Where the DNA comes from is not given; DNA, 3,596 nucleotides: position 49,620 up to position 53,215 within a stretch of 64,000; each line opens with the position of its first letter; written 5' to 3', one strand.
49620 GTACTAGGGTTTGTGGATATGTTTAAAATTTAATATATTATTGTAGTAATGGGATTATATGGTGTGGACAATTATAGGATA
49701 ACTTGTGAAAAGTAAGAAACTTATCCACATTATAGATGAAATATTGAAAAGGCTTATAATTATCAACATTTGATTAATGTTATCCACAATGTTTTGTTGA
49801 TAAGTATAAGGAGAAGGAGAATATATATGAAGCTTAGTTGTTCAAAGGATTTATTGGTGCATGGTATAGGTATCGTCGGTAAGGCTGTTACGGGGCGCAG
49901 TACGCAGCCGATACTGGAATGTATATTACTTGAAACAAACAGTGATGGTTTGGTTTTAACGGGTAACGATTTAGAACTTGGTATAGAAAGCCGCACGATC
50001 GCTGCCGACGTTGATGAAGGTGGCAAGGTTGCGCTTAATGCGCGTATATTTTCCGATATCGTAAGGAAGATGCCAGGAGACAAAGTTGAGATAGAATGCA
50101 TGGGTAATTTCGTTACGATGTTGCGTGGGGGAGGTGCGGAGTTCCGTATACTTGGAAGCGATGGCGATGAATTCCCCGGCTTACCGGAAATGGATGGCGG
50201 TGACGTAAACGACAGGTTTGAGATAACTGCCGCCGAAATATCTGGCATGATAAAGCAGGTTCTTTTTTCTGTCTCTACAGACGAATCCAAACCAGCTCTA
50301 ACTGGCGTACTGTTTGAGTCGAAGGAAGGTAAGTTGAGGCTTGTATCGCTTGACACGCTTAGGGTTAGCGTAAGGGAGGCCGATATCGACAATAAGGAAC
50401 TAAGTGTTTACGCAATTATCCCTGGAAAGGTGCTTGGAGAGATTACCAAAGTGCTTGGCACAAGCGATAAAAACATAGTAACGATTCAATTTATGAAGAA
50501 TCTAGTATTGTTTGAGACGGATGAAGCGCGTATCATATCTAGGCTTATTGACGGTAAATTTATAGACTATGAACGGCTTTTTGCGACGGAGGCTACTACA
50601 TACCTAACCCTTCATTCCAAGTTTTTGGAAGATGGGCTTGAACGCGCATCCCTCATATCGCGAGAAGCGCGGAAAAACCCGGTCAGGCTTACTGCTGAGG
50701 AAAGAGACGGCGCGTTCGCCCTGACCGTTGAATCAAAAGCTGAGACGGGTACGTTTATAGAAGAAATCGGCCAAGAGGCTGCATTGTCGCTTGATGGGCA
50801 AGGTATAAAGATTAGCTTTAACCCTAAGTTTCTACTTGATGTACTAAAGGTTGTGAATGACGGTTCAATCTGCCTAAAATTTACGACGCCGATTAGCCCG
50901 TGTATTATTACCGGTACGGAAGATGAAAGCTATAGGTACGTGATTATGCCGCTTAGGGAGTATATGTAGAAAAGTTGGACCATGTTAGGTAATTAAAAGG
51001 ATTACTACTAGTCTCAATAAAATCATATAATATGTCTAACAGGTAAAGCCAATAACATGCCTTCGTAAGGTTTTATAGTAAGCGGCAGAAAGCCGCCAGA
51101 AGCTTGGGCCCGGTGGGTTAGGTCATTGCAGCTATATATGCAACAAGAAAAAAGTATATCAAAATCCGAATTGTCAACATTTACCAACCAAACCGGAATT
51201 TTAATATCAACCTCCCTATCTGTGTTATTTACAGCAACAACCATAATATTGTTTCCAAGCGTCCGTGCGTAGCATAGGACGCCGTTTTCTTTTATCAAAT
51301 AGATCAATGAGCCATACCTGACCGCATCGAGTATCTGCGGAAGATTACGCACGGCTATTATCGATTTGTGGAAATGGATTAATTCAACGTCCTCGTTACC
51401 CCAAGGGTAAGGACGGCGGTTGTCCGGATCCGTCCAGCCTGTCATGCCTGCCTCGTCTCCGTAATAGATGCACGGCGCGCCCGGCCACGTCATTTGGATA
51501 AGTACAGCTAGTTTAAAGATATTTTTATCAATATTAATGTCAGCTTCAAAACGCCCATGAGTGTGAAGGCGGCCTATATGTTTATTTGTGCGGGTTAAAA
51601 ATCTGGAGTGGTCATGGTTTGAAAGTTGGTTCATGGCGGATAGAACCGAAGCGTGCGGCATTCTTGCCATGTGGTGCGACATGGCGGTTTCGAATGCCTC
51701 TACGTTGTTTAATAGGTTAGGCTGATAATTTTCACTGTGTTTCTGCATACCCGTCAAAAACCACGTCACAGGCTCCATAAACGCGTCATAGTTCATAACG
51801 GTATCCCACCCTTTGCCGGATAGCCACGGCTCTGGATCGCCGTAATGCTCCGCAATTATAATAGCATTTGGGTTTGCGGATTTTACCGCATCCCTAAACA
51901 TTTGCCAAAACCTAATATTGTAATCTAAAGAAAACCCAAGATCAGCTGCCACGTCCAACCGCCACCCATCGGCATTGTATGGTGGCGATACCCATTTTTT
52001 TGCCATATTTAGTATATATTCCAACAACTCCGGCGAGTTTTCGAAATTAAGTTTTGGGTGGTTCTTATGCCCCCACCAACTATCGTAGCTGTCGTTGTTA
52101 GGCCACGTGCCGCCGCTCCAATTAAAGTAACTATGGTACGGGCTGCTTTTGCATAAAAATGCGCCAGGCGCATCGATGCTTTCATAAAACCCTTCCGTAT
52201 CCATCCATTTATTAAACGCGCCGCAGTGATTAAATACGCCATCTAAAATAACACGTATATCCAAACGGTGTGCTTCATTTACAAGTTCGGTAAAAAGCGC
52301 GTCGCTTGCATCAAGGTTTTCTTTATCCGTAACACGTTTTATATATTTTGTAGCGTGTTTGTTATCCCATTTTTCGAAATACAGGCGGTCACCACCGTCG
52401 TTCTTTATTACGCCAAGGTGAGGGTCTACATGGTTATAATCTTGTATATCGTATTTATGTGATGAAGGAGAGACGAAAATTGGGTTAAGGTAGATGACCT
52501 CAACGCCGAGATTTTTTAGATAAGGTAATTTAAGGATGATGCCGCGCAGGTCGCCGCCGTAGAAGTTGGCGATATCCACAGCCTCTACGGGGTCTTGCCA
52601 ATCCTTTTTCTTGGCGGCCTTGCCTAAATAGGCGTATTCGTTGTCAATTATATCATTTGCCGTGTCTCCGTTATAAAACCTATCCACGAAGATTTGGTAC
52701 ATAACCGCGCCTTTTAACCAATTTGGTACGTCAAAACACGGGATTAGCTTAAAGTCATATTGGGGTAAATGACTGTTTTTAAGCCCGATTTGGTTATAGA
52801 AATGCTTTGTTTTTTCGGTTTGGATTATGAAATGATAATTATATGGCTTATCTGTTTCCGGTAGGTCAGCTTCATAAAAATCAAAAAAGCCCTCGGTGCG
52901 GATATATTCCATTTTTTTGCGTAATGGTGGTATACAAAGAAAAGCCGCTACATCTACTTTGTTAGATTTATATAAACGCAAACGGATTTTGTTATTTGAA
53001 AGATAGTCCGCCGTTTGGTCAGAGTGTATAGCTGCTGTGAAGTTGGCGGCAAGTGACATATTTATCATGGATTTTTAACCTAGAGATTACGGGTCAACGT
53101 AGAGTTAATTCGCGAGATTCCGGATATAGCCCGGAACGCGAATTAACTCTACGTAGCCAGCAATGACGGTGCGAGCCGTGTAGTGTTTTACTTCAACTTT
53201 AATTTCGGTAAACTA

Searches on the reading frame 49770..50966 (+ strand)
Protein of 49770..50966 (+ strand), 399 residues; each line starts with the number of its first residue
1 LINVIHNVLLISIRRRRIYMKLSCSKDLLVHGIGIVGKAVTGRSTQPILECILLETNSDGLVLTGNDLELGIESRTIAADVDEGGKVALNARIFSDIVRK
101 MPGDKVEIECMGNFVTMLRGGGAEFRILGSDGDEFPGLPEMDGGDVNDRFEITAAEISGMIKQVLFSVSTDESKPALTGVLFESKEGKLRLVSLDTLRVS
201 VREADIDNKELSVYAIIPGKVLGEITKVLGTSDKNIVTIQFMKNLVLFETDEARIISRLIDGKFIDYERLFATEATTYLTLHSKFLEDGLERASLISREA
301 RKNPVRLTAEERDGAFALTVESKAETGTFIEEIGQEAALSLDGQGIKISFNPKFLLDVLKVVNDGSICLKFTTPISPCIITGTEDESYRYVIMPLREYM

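Call 70: search_protein_families(library=pfam, proteins=[window:49770-50966:+], max_evalue=0.000001)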
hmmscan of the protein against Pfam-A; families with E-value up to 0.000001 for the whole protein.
window:49770-50966:+ (399 aa): 3 families
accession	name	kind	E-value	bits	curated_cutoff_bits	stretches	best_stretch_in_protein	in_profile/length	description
PF00712.24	DNA_pol3_beta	-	4.9e-31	107.8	24.4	1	20-139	1-120/120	DNA polymerase III beta subunit, N-terminal domain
PF02768.20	DNA_pol3_beta_3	-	5e-26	91.3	27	1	269-396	2-121/121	DNA polymerase III beta subunit, C-terminal domain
PF02767.21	DNA_pol3_beta_2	-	1.5e-25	90.2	27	1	152-264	2-114/116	DNA polymerase III beta subunit, central domain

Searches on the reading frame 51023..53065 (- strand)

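Call 70: search_protein_families(library=pfam, proteins=[window:51023-53065:-], max_evalue=0.000001)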
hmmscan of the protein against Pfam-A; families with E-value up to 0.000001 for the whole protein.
window:51023-53065:- (680 aa): 1 family
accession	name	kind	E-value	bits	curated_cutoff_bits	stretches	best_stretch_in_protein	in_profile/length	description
PF00128.31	Alpha-amylase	-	1.1e-54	186.9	22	2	258-544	69-360/446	Alpha amylase, catalytic domain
